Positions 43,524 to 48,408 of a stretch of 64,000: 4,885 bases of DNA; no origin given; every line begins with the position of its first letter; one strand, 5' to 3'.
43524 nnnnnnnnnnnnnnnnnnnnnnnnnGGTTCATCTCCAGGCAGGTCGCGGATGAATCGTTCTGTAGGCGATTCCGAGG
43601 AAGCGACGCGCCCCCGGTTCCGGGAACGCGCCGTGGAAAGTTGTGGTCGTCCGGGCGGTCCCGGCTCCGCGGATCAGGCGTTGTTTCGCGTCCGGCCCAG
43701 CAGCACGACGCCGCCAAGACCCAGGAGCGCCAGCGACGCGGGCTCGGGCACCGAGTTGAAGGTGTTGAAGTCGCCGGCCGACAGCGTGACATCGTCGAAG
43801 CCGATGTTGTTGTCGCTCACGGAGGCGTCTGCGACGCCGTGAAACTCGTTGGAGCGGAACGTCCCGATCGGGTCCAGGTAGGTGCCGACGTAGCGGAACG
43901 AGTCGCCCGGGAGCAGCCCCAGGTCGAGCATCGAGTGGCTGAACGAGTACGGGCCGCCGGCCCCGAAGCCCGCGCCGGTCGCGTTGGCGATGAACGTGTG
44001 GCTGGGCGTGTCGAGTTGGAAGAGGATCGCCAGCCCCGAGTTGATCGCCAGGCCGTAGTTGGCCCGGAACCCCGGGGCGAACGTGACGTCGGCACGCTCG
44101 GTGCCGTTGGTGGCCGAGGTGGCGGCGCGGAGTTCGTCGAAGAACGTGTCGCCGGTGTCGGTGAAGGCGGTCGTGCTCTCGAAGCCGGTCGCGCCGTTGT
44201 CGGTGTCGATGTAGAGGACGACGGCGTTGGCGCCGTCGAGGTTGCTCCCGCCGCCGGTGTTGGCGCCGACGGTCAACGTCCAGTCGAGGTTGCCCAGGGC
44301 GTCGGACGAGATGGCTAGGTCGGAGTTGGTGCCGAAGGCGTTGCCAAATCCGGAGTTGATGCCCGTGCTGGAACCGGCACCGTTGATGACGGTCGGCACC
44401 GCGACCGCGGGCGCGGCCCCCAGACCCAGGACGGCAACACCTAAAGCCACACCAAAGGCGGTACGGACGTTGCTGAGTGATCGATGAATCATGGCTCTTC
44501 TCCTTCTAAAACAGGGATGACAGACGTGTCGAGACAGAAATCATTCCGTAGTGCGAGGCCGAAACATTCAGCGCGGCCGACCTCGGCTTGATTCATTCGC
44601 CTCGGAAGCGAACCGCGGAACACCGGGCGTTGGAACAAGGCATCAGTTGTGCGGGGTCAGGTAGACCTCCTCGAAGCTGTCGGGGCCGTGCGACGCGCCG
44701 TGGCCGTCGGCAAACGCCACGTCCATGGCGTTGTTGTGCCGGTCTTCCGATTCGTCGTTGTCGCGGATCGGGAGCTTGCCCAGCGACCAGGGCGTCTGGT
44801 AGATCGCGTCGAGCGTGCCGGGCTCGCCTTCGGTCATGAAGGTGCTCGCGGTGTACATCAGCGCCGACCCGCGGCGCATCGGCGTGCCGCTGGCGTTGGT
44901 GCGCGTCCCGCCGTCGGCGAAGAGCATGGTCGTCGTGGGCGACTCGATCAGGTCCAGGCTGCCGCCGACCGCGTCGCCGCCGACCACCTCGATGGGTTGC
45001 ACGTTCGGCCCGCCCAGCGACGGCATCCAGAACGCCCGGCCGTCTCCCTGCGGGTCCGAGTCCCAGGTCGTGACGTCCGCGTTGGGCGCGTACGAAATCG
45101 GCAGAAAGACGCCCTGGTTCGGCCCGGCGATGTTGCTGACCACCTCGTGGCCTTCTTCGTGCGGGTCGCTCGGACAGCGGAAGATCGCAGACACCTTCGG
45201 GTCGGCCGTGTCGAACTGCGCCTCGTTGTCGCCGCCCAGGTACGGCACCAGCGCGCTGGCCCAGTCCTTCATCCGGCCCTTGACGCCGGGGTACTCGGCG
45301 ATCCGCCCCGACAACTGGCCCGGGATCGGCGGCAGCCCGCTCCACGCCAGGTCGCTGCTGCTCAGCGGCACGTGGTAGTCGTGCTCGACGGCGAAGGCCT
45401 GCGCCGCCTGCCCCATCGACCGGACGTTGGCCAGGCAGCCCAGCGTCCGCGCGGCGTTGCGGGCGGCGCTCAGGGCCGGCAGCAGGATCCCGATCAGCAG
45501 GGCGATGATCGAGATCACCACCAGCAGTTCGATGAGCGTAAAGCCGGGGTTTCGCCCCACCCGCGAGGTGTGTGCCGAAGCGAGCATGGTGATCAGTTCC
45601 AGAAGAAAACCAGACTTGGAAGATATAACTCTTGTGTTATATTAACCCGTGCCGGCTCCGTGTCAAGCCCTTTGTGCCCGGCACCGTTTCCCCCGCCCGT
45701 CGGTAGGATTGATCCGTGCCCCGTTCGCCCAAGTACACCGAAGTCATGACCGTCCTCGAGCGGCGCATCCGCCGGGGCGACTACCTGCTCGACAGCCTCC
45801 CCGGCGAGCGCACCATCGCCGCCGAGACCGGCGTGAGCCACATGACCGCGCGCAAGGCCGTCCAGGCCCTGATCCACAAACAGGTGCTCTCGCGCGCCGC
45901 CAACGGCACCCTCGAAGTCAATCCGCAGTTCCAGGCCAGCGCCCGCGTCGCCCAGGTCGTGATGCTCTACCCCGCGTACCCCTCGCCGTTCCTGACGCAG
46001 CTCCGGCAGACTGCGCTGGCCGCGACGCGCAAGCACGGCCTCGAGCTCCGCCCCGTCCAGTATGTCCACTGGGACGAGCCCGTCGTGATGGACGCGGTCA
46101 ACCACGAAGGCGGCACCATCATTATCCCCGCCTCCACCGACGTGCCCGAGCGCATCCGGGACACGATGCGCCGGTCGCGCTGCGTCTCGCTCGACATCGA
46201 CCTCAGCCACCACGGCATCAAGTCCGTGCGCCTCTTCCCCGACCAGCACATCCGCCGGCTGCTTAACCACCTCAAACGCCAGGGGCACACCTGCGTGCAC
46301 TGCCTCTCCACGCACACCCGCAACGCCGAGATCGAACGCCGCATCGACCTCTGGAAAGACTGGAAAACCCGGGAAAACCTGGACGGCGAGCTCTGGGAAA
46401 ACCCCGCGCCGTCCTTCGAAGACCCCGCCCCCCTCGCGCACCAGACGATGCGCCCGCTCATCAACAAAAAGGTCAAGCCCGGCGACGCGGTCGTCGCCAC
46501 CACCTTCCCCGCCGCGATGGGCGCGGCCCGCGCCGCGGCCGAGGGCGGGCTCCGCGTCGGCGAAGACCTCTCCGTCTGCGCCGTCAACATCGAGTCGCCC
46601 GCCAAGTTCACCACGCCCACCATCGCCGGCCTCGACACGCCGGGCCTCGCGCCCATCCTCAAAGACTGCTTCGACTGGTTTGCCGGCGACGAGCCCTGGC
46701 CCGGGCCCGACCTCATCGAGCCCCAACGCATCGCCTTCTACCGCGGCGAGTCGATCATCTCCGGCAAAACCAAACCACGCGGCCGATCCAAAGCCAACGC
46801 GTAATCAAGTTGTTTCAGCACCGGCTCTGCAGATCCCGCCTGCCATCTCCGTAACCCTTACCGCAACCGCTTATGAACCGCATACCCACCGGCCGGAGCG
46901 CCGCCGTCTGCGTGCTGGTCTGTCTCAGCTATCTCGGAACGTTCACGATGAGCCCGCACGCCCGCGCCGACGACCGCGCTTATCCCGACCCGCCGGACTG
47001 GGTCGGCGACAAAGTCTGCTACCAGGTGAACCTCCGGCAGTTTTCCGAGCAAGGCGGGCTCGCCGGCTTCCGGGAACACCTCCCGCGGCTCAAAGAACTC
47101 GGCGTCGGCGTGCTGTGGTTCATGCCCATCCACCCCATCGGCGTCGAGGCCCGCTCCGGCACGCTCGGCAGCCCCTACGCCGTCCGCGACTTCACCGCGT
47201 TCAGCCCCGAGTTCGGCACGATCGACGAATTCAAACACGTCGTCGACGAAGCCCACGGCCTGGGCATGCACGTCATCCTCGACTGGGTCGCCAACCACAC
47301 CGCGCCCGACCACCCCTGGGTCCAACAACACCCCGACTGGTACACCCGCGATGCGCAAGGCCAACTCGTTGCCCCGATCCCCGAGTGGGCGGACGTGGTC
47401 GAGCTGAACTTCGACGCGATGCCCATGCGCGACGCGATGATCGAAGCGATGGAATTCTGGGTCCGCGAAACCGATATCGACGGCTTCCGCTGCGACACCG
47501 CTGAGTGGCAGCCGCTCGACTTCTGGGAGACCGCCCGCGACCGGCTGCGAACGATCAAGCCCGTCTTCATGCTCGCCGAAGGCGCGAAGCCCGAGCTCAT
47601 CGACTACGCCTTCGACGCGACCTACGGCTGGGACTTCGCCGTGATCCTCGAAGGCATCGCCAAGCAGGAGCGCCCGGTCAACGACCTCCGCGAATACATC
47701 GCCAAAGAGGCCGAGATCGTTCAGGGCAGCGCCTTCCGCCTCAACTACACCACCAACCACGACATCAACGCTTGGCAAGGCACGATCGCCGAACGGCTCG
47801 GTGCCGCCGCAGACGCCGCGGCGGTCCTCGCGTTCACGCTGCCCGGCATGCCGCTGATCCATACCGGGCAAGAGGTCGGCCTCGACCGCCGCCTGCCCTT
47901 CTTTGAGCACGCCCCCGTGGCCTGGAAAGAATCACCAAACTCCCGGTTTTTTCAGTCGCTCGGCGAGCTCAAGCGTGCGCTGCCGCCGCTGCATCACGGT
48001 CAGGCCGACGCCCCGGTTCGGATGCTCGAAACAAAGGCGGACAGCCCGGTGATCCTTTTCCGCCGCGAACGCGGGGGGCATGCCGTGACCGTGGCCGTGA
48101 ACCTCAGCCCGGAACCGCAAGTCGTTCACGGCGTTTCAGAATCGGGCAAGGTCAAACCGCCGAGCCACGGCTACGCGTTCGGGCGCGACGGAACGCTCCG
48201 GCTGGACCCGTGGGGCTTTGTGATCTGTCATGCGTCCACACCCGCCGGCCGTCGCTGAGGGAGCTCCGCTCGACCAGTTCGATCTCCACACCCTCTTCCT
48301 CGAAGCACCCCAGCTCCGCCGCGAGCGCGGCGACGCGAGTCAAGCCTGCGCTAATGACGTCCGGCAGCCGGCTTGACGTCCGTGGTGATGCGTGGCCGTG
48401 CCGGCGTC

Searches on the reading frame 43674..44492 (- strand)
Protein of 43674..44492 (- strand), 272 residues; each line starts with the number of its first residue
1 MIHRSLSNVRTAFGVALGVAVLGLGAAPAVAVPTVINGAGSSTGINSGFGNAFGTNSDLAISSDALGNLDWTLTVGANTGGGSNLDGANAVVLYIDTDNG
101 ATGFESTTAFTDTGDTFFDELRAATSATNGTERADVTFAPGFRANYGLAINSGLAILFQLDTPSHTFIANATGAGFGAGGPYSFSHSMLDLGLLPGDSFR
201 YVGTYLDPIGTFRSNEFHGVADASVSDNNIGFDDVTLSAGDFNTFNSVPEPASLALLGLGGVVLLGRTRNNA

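Call 26: search_protein_families(library=pfam, proteins=[window:43674-44492:-], max_evalue=0.001)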
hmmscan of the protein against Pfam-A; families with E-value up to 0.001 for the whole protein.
window:43674-44492:- (272 aa): 1 family
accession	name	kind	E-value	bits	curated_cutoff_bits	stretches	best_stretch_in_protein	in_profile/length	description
PF07589.16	PEP-CTERM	-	1.7e-05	25.2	20.7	1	247-269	1-23/24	PEP-CTERM motif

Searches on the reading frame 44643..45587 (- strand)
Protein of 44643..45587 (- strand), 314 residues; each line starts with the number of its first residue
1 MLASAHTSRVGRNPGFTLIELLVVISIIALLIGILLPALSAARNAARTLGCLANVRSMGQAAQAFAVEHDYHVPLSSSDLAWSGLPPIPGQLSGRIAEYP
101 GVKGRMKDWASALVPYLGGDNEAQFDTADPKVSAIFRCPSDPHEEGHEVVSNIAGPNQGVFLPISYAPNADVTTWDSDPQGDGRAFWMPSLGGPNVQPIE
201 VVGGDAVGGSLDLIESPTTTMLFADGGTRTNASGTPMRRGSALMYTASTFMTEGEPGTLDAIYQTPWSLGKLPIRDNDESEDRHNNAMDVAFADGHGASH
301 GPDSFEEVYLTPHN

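Call 26: search_protein_families(library=pfam, proteins=[window:44643-45587:-], max_evalue=0.001)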
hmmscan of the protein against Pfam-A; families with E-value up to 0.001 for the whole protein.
window:44643-45587:- (314 aa): 2 families
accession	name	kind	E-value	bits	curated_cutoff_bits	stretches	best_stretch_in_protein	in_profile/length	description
PF07963.17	N_methyl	-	3.5e-07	30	21.2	1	14-36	5-27/27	Prokaryotic N-terminal methylation motif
PF07596.16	SBP_bac_10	-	0.00094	19.7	23.3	0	41-164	2-126/268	Protein of unknown function (DUF1559)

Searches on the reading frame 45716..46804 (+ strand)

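Call 26: search_protein_families(library=pfam, proteins=[window:45716-46804:+], max_evalue=0.001)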
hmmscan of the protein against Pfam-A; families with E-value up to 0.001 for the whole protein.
window:45716-46804:+ (362 aa): 3 families
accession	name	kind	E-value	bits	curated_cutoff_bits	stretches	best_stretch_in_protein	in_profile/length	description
PF13377.12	Peripla_BP_3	-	3.8e-12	47.1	26.5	1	184-307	2-127/167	Periplasmic binding protein-like domain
PF00392.27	GntR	-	6.4e-09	35.8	27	1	7-62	2-58/64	Bacterial regulatory proteins, gntR family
PF05732.17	RepL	-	0.0002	21.4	20.3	1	31-72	78-119/164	Firmicute plasmid replication protein (RepL)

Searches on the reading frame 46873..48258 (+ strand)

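Call 26: search_protein_families(library=pfam, proteins=[window:46873-48258:+], max_evalue=0.001)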
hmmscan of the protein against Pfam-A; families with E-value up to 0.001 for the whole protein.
window:46873-48258:+ (461 aa): 3 families
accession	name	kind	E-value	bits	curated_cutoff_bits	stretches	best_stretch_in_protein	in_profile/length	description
PF00128.31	Alpha-amylase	-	9.8e-33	114.5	22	2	58-155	13-104/446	Alpha amylase, catalytic domain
PF14701.12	hDGE_amylase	-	8.4e-08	32.2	27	1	62-155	20-115/439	Glycogen debranching enzyme, glucanotransferase domain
PF14871.12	GHL6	-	0.00021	22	35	1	118-208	44-131/132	Hypothetical glycosyl hydrolase 6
